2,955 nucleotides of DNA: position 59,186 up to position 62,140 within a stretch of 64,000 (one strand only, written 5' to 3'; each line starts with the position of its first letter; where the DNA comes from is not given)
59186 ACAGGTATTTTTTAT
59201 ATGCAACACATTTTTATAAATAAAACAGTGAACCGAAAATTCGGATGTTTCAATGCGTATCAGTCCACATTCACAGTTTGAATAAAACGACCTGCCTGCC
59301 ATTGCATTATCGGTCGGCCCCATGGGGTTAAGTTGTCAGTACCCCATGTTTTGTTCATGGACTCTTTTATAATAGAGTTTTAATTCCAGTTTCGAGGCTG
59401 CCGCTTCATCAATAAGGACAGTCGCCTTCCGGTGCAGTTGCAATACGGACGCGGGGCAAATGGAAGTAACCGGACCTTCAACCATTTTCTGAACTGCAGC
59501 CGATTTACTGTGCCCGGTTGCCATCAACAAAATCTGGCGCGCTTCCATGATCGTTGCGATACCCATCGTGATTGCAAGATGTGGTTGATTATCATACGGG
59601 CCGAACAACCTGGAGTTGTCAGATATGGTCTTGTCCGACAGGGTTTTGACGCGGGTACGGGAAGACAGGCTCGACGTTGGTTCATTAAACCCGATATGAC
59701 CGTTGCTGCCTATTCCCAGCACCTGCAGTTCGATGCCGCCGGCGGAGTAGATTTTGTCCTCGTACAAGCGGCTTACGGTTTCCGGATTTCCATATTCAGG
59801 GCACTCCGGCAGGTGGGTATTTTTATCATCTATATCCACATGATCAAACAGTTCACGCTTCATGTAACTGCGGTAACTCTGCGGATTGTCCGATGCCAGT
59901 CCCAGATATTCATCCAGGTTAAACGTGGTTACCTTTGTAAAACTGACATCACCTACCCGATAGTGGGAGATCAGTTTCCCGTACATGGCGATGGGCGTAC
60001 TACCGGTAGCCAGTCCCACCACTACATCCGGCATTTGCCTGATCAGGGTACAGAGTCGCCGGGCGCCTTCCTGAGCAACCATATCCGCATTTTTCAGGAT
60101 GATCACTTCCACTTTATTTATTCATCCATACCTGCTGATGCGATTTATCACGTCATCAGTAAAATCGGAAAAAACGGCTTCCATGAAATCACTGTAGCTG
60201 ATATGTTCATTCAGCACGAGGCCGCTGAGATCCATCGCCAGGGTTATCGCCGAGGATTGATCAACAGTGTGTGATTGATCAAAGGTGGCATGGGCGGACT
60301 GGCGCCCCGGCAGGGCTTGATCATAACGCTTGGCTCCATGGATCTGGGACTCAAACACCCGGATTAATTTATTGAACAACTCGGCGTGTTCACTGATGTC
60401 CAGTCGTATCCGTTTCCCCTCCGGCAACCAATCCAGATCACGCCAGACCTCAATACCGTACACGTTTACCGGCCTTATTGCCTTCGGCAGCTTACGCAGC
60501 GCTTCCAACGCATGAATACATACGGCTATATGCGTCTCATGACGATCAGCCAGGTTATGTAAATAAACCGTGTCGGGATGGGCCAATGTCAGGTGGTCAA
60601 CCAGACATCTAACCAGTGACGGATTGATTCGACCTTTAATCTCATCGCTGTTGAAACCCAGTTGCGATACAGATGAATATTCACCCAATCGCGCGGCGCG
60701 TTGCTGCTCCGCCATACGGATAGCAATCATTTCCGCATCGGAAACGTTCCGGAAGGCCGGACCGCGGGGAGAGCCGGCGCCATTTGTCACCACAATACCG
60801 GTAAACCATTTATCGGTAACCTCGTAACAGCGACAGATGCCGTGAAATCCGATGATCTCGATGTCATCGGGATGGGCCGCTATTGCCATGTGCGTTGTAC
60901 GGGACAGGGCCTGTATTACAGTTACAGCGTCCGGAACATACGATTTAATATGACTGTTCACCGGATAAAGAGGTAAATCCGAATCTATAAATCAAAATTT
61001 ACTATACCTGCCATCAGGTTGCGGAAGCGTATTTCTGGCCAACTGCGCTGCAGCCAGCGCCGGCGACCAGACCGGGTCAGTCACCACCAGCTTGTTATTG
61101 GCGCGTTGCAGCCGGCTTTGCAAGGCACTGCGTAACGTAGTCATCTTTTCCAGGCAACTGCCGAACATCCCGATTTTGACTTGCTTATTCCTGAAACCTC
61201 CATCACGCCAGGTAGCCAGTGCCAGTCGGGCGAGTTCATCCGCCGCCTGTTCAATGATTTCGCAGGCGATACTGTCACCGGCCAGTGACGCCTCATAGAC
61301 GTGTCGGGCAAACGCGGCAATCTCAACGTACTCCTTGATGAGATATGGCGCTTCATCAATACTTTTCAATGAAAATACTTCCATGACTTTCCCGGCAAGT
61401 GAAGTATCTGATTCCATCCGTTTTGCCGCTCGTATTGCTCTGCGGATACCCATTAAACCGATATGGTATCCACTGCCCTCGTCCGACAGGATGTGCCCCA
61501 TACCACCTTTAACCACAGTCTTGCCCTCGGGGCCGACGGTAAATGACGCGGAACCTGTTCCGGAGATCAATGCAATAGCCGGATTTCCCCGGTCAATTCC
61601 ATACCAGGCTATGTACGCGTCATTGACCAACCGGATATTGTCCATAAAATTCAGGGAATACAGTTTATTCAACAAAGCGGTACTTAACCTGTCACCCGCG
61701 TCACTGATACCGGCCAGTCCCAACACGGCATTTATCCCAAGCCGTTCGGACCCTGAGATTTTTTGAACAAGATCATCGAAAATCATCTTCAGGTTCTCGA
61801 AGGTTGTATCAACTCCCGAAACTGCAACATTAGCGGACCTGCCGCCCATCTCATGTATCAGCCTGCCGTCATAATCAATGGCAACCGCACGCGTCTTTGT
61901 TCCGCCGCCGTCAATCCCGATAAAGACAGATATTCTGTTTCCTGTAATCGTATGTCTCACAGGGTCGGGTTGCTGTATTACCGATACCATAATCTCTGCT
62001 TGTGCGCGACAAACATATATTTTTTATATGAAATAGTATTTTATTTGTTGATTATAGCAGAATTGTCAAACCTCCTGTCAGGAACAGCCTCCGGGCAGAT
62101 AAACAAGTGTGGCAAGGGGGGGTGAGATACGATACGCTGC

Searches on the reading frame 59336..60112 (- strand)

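Call 81: search_protein_families(library=pfam, proteins=[window:59336-60112:-], max_evalue=0.00001)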
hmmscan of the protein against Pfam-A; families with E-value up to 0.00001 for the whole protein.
window:59336-60112:- (258 aa): 1 family
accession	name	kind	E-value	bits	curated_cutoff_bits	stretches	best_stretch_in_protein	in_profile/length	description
PF01182.26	Glucosamine_iso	-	1.3e-21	77.9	27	1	10-231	4-223/225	Glucosamine-6-phosphate isomerases/6-phosphogluconolactonase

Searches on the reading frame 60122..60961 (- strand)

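Call 16: search_protein_families(library=ncbifam, proteins=[window:60122-60961:-], max_evalue=1e-20)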
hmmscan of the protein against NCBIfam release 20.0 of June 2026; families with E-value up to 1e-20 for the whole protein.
window:60122-60961:- (279 aa): 0 families

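Call 81: search_protein_families(library=pfam, proteins=[window:60122-60961:-], max_evalue=0.00001)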
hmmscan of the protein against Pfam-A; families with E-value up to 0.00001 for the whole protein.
window:60122-60961:- (279 aa): 1 family
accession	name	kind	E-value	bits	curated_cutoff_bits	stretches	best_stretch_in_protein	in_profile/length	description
PF02585.22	PIG-L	-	1.8e-11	45.1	28.2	1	25-148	1-122/129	GlcNAc-PI de-N-acetylase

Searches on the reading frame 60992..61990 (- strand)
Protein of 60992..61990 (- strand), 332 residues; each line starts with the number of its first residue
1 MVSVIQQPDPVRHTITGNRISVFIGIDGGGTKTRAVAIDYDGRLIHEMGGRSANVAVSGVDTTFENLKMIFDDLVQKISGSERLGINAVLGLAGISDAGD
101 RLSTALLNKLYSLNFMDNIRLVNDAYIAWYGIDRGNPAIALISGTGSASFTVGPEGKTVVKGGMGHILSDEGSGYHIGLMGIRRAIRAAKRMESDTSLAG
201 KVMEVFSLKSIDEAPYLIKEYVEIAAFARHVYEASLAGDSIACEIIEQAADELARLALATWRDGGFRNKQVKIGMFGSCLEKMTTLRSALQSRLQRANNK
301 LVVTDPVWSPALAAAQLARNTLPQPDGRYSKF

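Call 16: search_protein_families(library=ncbifam, proteins=[window:60992-61990:-], max_evalue=1e-20)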
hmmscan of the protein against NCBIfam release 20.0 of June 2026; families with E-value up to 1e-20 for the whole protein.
window:60992-61990:- (332 aa): 1 family
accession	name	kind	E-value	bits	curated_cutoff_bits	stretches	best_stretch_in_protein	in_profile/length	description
NF046058.1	NagK_SO3507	equivalog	2.7e-26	92.7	370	1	19-297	7-278/295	N-acetylglucosamine kinase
